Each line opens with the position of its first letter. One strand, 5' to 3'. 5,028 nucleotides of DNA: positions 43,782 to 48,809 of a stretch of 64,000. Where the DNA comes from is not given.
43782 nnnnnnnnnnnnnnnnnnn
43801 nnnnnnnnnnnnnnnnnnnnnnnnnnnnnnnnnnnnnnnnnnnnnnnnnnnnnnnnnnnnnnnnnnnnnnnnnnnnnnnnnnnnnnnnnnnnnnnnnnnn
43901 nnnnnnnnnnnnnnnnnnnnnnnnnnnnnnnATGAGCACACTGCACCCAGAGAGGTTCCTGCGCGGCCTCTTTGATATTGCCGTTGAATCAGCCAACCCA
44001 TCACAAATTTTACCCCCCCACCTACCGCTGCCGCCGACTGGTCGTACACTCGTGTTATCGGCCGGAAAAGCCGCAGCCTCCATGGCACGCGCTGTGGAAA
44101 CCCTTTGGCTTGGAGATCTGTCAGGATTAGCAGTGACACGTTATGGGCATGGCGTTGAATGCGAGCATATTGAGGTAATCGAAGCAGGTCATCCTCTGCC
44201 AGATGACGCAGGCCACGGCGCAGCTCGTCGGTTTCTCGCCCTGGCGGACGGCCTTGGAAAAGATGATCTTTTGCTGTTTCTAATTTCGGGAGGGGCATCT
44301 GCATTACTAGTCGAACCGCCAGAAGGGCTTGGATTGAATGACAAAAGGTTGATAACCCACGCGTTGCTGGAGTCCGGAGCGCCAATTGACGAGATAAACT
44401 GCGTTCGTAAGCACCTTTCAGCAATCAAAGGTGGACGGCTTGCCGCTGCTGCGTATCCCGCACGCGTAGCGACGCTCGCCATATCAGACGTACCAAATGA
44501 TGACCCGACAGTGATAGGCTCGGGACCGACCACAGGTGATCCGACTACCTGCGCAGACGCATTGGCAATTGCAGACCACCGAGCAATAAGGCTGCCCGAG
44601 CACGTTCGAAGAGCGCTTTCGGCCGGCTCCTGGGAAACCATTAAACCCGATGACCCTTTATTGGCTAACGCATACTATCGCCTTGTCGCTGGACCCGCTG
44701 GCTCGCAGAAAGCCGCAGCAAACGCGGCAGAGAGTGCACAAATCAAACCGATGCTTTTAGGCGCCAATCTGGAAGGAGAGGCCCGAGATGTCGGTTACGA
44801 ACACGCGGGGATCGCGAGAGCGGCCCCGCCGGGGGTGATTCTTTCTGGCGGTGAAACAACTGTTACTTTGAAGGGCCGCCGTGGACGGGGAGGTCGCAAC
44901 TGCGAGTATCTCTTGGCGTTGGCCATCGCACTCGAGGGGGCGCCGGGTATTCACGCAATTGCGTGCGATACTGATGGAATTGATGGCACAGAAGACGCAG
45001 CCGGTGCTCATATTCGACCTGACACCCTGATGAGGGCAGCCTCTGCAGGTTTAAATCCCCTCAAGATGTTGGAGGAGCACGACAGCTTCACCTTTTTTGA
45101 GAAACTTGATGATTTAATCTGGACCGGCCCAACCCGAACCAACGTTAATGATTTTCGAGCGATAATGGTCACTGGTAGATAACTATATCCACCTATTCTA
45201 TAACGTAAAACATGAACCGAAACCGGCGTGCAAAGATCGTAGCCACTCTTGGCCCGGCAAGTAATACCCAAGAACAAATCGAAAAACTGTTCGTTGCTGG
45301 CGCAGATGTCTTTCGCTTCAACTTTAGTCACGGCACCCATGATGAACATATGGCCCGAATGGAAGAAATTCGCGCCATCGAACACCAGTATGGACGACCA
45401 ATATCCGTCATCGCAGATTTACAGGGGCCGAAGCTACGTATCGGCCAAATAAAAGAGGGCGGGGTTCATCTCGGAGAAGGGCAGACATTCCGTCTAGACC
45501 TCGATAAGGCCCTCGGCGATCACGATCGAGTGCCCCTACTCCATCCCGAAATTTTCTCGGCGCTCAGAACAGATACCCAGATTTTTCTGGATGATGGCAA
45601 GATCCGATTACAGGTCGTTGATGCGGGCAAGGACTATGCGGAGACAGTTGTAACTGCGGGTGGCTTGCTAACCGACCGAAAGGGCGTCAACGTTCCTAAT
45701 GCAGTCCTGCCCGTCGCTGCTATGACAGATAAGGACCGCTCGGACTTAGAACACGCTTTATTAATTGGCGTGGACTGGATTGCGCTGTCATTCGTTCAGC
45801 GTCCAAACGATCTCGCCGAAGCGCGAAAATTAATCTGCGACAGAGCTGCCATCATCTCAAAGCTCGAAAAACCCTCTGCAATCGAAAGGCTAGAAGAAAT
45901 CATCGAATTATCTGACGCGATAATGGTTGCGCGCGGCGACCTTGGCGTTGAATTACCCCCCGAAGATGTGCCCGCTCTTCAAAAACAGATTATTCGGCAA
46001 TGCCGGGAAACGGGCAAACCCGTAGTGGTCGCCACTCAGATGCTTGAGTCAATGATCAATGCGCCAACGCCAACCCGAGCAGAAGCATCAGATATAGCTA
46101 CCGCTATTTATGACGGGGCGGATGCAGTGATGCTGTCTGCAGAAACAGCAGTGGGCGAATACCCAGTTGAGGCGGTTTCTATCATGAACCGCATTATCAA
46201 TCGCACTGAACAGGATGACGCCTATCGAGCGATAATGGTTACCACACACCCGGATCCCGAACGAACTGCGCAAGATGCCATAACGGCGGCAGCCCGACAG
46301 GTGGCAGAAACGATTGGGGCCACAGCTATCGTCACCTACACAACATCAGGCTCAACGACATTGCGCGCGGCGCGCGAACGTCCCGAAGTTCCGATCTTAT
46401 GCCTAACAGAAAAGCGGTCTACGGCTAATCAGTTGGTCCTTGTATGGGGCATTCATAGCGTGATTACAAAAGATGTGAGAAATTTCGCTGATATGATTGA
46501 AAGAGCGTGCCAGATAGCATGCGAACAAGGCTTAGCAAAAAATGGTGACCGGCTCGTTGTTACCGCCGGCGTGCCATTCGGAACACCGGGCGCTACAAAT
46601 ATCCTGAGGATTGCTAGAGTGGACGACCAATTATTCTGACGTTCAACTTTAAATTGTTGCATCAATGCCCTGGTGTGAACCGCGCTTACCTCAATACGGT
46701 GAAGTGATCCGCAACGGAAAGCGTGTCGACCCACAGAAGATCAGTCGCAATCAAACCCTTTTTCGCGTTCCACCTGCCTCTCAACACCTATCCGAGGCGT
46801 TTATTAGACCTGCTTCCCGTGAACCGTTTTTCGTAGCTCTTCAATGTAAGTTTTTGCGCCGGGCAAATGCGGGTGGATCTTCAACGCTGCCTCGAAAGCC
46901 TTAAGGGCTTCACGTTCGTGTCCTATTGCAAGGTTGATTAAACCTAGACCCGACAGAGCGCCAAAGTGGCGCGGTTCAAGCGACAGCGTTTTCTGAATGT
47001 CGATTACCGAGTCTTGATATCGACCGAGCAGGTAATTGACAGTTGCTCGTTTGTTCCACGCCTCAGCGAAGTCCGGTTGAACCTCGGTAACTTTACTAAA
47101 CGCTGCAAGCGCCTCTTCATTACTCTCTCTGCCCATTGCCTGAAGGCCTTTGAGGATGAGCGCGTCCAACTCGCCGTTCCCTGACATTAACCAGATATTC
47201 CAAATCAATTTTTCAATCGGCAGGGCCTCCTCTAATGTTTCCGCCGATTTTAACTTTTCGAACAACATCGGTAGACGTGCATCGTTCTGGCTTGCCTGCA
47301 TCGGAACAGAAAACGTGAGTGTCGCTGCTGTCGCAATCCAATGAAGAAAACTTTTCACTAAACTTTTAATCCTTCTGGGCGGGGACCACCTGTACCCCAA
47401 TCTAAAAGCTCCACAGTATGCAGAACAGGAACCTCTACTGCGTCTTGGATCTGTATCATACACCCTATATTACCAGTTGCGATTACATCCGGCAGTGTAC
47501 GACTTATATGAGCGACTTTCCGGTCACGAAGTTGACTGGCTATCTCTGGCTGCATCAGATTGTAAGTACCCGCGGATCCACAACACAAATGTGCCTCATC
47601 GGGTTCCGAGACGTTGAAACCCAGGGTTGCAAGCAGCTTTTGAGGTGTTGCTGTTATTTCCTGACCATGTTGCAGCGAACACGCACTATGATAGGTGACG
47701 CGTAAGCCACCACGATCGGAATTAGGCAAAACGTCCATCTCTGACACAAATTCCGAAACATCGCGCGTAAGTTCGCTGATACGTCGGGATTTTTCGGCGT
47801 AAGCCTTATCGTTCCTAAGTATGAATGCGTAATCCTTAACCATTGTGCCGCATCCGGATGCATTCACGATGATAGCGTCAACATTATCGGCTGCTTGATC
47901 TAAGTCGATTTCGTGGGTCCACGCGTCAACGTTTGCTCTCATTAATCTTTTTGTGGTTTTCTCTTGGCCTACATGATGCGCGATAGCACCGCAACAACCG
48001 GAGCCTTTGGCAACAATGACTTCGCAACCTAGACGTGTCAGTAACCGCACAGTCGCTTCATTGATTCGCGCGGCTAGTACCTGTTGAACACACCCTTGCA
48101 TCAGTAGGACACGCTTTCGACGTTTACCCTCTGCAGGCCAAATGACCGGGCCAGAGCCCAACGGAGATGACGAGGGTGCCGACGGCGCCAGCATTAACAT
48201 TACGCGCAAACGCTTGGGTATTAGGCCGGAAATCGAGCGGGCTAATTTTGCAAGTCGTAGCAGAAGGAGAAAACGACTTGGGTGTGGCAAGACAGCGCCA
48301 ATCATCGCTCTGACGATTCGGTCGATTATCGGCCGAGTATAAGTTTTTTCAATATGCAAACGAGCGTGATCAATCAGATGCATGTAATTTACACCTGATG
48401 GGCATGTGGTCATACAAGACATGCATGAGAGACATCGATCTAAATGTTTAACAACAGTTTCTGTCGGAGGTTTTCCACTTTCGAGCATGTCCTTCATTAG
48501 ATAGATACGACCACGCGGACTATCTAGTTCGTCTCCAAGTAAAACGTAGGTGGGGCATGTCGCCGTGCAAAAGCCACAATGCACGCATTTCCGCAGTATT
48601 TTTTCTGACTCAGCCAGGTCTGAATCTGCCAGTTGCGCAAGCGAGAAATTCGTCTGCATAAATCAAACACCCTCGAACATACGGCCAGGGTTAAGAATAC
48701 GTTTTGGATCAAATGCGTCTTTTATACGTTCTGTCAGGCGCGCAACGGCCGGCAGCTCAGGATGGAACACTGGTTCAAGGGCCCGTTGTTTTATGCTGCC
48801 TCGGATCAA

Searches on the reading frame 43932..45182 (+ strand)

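Call 69: search_protein_families(library=pfam, proteins=[window:43932-45182:+])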
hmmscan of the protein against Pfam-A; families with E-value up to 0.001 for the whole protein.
window:43932-45182:+ (416 aa): 2 families
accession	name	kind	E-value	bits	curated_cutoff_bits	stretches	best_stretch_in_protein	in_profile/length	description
PF13660.11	DUF4147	-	1.4e-79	267.3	23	1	10-229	2-233/234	Domain of unknown function (DUF4147)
PF05161.18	MOFRL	-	2.2e-37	127.9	28.3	1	302-407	2-106/106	MOFRL family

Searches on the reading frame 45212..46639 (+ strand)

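Call 69: search_protein_families(library=pfam, proteins=[window:45212-46639:+])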
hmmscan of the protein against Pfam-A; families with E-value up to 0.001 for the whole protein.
window:45212-46639:+ (475 aa): 3 families
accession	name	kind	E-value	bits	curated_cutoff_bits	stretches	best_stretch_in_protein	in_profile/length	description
PF00224.27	PK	-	2.1e-108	362.8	30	1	5-322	2-328/328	Pyruvate kinase, barrel domain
PF02887.21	PK_C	-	3.9e-36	124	28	1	355-467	1-113/114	Pyruvate kinase, alpha/beta domain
PF00478.31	IMPDH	-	0.00045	19.8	25.6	0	3-68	89-150/345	IMP dehydrogenase / GMP reductase domain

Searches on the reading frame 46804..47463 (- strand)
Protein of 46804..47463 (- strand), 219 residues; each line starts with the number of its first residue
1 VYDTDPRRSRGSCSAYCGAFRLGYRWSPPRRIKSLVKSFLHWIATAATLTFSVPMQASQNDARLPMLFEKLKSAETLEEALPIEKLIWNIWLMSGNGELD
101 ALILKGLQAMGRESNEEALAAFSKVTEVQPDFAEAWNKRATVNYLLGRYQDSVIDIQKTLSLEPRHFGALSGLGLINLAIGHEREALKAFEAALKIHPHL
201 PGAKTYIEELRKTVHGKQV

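Call 69: search_protein_families(library=pfam, proteins=[window:46804-47463:-])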
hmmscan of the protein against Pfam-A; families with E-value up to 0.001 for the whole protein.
window:46804-47463:- (219 aa): 10 families
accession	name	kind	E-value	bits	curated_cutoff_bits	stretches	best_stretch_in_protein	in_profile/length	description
PF07719.23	TPR_2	-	1.5e-13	50.2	27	0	133-166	1-34/34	Tetratricopeptide repeat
PF00515.34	TPR_1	-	1.1e-12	47.6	27.8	0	133-166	1-34/34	Tetratricopeptide repeat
PF13432.12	TPR_16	-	2.7e-10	40.9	32.7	1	105-153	3-51/65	Tetratricopeptide repeat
PF13371.12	TPR_9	-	2.6e-08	34.2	35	1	109-165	5-61/73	Tetratricopeptide repeat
PF13414.12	TPR_11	-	9.3e-08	32.1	26.8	1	114-147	9-42/42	TPR repeat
PF13181.12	TPR_8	-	1.2e-06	28.6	25.7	0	172-197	6-31/34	Tetratricopeptide repeat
PF13431.12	TPR_17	-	1.5e-06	28.4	24.4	0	122-151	2-31/34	Tetratricopeptide repeat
PF13424.12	TPR_12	-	1e-05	26.1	30.1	1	132-196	2-74/77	Tetratricopeptide repeat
PF13428.12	TPR_14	-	1e-05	26.1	23.5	0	172-202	6-36/44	Tetratricopeptide repeat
PF23914.1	TPR_CcmH_CycH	-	0.00071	19.9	42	0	173-202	56-85/158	Cytochrome c-type biogenesis protein H TPR domain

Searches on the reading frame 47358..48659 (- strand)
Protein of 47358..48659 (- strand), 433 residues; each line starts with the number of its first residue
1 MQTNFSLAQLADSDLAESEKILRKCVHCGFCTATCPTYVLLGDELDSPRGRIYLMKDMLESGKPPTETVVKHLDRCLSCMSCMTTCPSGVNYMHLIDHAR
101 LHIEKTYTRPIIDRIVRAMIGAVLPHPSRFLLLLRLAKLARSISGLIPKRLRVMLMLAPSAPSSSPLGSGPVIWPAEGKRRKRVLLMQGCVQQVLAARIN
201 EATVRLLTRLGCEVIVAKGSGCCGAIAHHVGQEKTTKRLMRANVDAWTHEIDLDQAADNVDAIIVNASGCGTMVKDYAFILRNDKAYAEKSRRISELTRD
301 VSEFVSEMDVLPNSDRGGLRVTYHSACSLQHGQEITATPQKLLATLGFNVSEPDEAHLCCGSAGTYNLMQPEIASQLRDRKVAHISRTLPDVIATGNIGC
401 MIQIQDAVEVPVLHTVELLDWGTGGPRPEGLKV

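Call 69: search_protein_families(library=pfam, proteins=[window:47358-48659:-])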
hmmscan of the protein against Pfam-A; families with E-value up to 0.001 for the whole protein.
window:47358-48659:- (433 aa): 12 families
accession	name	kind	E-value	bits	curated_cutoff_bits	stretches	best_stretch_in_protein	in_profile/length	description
PF02754.22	CCG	-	1.3e-28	99.3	20.6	2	321-405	1-85/85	Cysteine-rich domain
PF12838.12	Fer4_7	-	9.5e-12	45.6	27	1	24-90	1-52/52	4Fe-4S dicluster domain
PF13183.11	Fer4_8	-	4.3e-11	43.6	27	1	22-90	2-68/68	4Fe-4S dicluster domain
PF13534.11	Fer4_17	-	2.5e-09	38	22.2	1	24-91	1-61/61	4Fe-4S dicluster domain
PF13237.11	Fer4_10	-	2e-08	34.5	25.5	2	22-87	6-53/53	4Fe-4S dicluster domain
PF12837.12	Fer4_6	-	5.8e-08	32.8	25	0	24-40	8-24/24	4Fe-4S binding domain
PF13484.11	Fer4_16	-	1.9e-07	32.2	30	1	24-88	1-65/66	4Fe-4S double cluster binding domain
PF00037.32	Fer4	-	2.9e-07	30.5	21.1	0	24-38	7-21/24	4Fe-4S binding domain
PF12797.12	Fer4_2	-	1.3e-06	28.4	24.5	0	70-88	4-22/22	4Fe-4S binding domain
PF13187.11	Fer4_9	-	4.8e-06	26.9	27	1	24-89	1-50/52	4Fe-4S dicluster domain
PF12800.12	Fer4_4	-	5.9e-06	26.6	24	0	74-89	2-17/17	4Fe-4S binding domain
PF14697.11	Fer4_21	-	0.00013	22.5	35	0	74-96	6-29/59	4Fe-4S dicluster domain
